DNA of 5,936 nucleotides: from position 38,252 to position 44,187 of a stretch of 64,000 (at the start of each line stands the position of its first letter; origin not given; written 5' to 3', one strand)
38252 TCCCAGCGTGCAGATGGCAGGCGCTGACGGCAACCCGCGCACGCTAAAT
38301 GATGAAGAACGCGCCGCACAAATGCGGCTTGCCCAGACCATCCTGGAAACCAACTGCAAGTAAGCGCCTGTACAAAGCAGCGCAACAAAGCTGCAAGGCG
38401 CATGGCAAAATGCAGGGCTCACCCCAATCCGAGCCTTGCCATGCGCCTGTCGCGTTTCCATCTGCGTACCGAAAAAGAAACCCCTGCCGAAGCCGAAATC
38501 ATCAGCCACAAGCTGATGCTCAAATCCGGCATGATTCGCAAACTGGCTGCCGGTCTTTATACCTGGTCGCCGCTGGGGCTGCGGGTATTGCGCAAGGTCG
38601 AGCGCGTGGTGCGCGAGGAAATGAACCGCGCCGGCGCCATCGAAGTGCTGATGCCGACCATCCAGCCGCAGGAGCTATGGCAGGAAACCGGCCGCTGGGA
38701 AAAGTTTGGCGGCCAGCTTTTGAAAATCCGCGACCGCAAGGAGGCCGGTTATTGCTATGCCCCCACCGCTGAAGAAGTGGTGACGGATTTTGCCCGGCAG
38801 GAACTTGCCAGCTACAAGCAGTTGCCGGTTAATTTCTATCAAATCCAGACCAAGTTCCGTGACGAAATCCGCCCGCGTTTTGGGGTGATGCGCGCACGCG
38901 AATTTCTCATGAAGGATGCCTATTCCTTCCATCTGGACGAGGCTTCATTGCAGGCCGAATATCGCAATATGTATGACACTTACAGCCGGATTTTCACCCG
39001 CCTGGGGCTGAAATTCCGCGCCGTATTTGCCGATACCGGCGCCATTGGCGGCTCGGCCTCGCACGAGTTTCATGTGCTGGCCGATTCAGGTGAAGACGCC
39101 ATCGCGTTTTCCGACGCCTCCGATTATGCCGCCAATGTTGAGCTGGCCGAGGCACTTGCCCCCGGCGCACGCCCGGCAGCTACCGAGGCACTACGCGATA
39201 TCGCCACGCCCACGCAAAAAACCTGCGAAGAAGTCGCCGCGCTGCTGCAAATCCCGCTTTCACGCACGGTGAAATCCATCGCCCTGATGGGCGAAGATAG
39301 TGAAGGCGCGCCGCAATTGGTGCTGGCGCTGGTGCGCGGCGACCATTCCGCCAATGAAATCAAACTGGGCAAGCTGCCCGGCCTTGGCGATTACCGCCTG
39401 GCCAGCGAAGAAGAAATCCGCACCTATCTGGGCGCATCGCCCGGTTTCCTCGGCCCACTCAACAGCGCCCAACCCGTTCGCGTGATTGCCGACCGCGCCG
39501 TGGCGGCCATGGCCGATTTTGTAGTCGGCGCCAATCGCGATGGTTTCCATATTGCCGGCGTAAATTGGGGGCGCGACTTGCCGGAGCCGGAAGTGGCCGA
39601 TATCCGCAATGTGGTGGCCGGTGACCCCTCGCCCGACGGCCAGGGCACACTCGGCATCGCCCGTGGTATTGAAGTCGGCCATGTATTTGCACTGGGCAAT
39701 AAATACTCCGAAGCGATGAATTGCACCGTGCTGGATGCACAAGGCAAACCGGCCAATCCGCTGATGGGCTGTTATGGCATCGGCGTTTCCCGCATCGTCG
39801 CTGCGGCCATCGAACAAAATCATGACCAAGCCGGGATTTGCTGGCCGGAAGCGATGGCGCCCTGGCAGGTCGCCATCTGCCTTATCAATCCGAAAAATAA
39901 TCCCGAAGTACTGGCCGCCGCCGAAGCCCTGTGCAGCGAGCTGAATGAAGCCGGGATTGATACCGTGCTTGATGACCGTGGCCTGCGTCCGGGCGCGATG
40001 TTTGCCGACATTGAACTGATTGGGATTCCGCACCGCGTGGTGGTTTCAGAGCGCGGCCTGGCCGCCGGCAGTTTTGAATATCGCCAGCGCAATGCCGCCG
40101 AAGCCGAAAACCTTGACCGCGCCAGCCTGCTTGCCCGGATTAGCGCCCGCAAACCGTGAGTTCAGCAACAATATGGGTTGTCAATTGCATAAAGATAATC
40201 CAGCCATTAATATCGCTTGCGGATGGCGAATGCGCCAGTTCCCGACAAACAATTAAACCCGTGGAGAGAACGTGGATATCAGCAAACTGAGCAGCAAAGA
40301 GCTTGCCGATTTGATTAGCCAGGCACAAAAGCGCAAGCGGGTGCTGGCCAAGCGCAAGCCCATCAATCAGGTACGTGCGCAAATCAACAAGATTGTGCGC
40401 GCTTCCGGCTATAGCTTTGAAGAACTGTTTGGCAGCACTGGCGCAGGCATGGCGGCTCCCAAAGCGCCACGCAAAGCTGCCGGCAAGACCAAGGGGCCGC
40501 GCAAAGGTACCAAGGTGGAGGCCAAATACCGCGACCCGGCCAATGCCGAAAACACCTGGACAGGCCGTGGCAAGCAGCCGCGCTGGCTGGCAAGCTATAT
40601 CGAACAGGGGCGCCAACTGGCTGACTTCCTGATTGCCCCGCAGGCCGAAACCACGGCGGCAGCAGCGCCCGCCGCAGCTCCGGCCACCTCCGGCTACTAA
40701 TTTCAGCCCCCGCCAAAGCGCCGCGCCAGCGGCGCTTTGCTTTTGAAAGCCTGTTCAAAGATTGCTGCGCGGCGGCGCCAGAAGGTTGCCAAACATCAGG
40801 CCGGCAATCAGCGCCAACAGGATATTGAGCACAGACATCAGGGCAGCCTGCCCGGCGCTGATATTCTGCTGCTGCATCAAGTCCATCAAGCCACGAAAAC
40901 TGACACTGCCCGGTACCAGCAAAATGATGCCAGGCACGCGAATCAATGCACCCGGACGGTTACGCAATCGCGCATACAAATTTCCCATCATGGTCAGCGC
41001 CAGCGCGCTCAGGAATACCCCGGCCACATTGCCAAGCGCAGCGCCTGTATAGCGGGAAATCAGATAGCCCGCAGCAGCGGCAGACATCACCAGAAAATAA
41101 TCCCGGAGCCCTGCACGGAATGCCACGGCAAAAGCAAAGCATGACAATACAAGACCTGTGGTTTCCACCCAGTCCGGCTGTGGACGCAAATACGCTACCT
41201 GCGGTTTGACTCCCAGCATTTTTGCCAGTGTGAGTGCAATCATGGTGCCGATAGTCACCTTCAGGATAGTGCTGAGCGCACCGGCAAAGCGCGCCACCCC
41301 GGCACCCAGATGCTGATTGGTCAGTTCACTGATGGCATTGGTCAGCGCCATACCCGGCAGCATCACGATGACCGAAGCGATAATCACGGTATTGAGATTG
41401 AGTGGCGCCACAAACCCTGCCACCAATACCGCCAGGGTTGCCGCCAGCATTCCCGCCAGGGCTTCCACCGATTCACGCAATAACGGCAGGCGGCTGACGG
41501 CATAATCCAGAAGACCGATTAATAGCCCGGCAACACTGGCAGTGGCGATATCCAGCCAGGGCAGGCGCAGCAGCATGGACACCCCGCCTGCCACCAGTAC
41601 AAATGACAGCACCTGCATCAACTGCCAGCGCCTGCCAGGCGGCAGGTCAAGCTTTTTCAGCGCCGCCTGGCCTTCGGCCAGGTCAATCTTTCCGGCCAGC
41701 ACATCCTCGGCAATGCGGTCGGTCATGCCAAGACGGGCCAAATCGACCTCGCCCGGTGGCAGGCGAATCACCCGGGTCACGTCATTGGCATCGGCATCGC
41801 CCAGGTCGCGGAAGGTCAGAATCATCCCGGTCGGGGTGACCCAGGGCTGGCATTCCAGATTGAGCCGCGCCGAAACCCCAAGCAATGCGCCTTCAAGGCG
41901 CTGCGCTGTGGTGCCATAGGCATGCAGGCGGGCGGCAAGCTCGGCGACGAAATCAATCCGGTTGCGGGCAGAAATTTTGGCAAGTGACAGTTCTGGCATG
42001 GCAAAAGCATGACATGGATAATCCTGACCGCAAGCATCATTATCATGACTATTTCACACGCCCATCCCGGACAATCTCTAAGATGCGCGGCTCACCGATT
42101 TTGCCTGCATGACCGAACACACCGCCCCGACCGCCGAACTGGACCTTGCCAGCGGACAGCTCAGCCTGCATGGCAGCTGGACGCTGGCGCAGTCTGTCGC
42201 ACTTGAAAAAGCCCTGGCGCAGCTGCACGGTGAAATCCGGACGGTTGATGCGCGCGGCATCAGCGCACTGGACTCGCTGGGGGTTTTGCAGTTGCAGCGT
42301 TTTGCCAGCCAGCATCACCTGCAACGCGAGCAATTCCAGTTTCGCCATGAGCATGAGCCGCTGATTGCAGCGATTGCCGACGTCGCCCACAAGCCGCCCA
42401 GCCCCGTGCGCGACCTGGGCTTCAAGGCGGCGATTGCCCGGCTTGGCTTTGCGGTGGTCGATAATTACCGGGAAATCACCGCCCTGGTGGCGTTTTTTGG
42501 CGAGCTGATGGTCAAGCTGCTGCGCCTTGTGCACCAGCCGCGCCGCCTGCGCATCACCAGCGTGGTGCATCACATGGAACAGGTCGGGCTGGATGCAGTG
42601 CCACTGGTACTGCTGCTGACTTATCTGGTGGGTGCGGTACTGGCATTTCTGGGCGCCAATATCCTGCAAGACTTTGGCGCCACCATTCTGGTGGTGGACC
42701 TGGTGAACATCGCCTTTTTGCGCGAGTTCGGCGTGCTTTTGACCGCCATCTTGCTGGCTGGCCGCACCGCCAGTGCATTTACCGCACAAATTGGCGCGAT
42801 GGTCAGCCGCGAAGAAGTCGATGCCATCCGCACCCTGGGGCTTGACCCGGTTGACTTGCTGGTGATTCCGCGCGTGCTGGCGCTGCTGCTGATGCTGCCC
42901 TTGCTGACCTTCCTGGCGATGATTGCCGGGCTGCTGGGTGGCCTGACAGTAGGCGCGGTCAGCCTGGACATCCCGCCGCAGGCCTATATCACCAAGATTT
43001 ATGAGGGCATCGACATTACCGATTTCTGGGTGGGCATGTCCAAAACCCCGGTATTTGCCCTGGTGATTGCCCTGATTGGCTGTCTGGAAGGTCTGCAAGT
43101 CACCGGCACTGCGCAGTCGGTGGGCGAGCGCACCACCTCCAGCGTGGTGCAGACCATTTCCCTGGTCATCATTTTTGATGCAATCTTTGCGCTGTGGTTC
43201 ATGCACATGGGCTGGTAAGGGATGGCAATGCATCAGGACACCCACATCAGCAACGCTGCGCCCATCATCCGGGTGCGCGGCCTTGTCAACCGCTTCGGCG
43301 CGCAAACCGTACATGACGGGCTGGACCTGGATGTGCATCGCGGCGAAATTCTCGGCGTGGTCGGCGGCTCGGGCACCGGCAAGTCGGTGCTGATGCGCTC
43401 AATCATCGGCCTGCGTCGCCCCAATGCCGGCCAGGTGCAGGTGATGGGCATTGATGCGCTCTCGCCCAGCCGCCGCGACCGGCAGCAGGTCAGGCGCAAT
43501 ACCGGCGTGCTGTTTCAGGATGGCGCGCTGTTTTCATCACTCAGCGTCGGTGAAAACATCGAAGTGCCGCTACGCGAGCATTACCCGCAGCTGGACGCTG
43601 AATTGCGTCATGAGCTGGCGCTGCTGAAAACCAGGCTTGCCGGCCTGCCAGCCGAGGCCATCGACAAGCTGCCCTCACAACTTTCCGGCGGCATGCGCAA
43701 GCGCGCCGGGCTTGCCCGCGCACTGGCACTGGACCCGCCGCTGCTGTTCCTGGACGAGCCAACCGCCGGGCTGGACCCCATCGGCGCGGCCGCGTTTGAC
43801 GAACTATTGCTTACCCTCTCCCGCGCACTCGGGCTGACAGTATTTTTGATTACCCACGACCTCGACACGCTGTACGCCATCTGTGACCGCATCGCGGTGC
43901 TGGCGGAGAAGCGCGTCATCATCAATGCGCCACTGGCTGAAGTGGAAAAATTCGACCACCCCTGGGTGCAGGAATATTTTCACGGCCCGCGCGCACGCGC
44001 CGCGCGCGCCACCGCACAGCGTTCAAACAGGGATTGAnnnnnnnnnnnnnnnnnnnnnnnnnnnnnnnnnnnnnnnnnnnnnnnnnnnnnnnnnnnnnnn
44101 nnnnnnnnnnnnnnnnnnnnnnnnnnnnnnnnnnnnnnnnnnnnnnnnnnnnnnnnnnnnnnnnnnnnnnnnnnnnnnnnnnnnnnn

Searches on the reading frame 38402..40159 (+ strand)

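Call 34: search_protein_families(library=pfam, proteins=[window:38402-40159:+])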
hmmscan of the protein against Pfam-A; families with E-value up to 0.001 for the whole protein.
window:38402-40159:+ (585 aa): 3 families
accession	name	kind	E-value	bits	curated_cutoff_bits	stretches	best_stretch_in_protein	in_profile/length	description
PF00587.30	tRNA-synt_2b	-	2.5e-32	112.8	29.3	1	109-473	3-179/179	tRNA synthetase class II core domain (G, H, P, S and T)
PF04073.20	tRNA_edit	-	1.5e-26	93.4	25.5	1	269-391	1-121/123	Aminoacyl-tRNA editing domain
PF03129.25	HGTP_anticodon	-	1.1e-15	57.9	21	1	489-582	1-93/94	Anticodon binding domain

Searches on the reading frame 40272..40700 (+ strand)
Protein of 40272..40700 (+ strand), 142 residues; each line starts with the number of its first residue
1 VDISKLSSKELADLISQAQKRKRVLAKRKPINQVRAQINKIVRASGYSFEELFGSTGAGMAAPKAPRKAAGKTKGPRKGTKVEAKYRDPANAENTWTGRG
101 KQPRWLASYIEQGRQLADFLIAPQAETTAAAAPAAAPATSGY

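Call 92: search_protein_families(library=pfam, proteins=[window:40272-40700:+], max_evalue=0.01)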
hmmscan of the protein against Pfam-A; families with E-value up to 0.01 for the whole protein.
window:40272-40700:+ (142 aa): 1 family
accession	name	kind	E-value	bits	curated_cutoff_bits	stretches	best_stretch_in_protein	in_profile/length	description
PF00816.26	Histone_HNS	-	3.9e-18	65.4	25.6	1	84-121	1-38/38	H-NS histone C-terminal domain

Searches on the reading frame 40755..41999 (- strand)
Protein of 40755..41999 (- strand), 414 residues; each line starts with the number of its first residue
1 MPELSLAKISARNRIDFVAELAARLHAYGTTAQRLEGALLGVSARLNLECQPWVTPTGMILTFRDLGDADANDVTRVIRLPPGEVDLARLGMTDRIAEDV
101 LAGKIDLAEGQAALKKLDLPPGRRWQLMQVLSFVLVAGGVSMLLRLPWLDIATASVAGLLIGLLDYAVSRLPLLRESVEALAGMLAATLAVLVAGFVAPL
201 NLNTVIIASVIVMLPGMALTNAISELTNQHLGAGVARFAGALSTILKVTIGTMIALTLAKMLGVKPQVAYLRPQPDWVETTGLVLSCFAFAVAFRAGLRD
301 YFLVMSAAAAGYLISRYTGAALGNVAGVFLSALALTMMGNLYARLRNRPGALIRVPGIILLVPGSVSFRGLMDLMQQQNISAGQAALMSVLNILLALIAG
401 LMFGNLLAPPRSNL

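Call 35: search_protein_families(library=pfam, proteins=[window:40755-41999:-])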
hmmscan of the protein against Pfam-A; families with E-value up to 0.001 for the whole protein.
window:40755-41999:- (414 aa): 2 families
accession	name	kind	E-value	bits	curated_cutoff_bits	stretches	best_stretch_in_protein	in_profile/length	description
PF06738.18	ThrE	-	3.5e-59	200.6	26.3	2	16-258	1-240/241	Putative threonine/serine exporter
PF12821.13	ThrE_2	-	6.6e-17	62.4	27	1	284-404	6-126/129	Threonine/Serine exporter, ThrE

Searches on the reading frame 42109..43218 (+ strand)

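Call 35: search_protein_families(library=pfam, proteins=[window:42109-43218:+])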
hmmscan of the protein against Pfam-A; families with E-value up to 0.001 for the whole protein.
window:42109-43218:+ (369 aa): 1 family
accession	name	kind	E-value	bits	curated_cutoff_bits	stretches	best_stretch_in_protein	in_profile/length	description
PF02405.21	MlaE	-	2.7e-70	236.7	22.5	1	153-362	2-211/212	Permease MlaE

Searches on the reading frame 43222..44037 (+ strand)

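Call 35: search_protein_families(library=pfam, proteins=[window:43222-44037:+])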
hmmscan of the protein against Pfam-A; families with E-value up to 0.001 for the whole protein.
window:43222-44037:+ (271 aa): 2 families
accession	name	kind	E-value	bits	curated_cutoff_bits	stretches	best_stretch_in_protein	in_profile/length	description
PF00005.33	ABC_tran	-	8.5e-32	111.1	25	1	33-182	3-137/137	ABC transporter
PF13304.12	AAA_21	-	2e-06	28.5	27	1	151-213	235-299/304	AAA domain, putative AbiEii toxin, Type IV TA system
